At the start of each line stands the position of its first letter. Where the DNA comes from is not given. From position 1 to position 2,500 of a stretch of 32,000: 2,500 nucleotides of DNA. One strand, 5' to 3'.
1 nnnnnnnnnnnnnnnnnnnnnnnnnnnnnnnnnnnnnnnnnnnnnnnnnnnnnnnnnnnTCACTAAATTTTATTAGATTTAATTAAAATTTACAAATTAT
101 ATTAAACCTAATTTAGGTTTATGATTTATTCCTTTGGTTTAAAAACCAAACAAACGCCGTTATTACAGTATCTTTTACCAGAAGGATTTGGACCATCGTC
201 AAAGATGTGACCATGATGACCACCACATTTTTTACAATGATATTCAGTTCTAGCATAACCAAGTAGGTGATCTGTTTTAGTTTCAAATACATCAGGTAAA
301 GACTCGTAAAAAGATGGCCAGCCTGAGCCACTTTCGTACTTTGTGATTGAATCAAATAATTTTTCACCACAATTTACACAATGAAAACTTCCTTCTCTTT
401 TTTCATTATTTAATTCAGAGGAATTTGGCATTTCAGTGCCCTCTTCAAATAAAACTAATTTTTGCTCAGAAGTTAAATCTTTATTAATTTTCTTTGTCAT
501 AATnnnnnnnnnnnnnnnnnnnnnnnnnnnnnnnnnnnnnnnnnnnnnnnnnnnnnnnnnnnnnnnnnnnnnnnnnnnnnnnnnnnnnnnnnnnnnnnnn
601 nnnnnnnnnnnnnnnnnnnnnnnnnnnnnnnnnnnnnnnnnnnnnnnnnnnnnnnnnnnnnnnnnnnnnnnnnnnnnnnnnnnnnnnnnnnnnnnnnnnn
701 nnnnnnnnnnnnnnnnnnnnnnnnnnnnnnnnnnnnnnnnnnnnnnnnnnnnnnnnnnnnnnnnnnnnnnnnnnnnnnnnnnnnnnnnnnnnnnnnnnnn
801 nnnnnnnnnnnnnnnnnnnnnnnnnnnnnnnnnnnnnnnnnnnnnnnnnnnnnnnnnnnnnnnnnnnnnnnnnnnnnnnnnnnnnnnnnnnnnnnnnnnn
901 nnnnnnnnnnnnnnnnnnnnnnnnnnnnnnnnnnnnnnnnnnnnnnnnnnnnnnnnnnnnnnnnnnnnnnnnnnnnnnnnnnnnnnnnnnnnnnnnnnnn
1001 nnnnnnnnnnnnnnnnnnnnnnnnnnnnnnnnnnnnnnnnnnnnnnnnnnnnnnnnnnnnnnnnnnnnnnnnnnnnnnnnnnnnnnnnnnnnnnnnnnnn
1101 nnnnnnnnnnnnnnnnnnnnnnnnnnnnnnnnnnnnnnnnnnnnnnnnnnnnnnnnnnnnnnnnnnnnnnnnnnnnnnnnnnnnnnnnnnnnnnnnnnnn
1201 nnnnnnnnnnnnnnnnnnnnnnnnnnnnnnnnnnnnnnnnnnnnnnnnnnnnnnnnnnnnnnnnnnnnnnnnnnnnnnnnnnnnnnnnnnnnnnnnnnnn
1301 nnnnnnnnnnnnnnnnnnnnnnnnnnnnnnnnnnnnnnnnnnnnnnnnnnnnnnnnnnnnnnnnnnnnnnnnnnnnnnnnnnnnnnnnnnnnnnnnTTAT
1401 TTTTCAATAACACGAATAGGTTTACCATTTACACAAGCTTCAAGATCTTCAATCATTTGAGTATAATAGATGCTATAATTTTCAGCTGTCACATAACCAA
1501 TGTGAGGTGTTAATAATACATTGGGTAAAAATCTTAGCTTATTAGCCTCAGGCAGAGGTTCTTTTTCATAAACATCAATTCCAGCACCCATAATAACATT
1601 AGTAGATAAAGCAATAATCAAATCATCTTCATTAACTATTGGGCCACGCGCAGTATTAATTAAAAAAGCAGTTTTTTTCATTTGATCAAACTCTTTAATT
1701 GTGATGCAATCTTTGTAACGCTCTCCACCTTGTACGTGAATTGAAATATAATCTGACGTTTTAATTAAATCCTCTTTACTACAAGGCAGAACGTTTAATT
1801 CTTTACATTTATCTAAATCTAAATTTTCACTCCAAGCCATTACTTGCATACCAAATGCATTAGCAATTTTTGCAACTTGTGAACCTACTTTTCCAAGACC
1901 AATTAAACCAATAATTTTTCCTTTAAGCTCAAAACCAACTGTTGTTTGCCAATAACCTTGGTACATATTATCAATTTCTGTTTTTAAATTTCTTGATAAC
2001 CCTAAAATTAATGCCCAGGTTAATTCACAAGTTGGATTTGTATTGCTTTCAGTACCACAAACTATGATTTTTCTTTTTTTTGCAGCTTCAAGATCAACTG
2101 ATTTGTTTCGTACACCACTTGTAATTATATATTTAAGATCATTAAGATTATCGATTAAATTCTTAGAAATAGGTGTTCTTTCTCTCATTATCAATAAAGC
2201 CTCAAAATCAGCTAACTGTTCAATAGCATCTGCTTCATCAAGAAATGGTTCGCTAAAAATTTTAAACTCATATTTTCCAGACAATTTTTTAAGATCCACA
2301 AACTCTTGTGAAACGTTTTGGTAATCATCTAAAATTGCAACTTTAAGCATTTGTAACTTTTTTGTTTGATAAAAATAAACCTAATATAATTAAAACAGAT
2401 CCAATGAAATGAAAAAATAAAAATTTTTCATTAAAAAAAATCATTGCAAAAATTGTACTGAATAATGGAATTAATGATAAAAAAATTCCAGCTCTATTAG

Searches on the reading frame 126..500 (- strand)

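Call 8: search_protein_families(library=pfam, proteins=[window:126-500:-], max_evalue=0.01)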
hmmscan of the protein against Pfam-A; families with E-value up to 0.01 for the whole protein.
window:126-500:- (124 aa): 3 families
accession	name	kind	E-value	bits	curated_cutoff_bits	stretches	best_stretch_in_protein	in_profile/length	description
PF01641.26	SelR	-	2.8e-41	140.6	24.9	1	9-122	1-116/116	SelR domain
PF08271.17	Zn_Ribbon_TF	-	0.0044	17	29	0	32-55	13-36/43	TFIIB zinc-binding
PF24046.1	At4g08330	-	0.0088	16.5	27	0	78-106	70-98/129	At4g08330 beta-tent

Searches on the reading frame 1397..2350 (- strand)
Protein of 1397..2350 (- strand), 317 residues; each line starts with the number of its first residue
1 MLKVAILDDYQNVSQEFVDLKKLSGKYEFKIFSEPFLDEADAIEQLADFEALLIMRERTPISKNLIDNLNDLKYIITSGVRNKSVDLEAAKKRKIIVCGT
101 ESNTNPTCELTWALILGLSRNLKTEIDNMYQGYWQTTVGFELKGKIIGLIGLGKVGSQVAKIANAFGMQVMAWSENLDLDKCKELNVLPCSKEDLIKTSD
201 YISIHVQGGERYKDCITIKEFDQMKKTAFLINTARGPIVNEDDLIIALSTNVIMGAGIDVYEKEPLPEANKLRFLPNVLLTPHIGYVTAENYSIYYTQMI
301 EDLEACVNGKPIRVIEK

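Call 8: search_protein_families(library=pfam, proteins=[window:1397-2350:-], max_evalue=0.01)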
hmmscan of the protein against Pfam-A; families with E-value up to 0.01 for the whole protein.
window:1397-2350:- (317 aa): 3 families
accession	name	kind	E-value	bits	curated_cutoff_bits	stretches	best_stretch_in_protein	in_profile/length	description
PF02826.25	2-Hacid_dh_C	-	4.1e-51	173.3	25.1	1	113-285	2-178/178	D-isomer specific 2-hydroxyacid dehydrogenase, NAD binding domain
PF00389.36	2-Hacid_dh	-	1.8e-14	54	24.6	1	5-312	2-129/134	D-isomer specific 2-hydroxyacid dehydrogenase, catalytic domain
PF03446.21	NAD_binding_2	-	0.0041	17.6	21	1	147-232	2-91/161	NAD binding domain of 6-phosphogluconate dehydrogenase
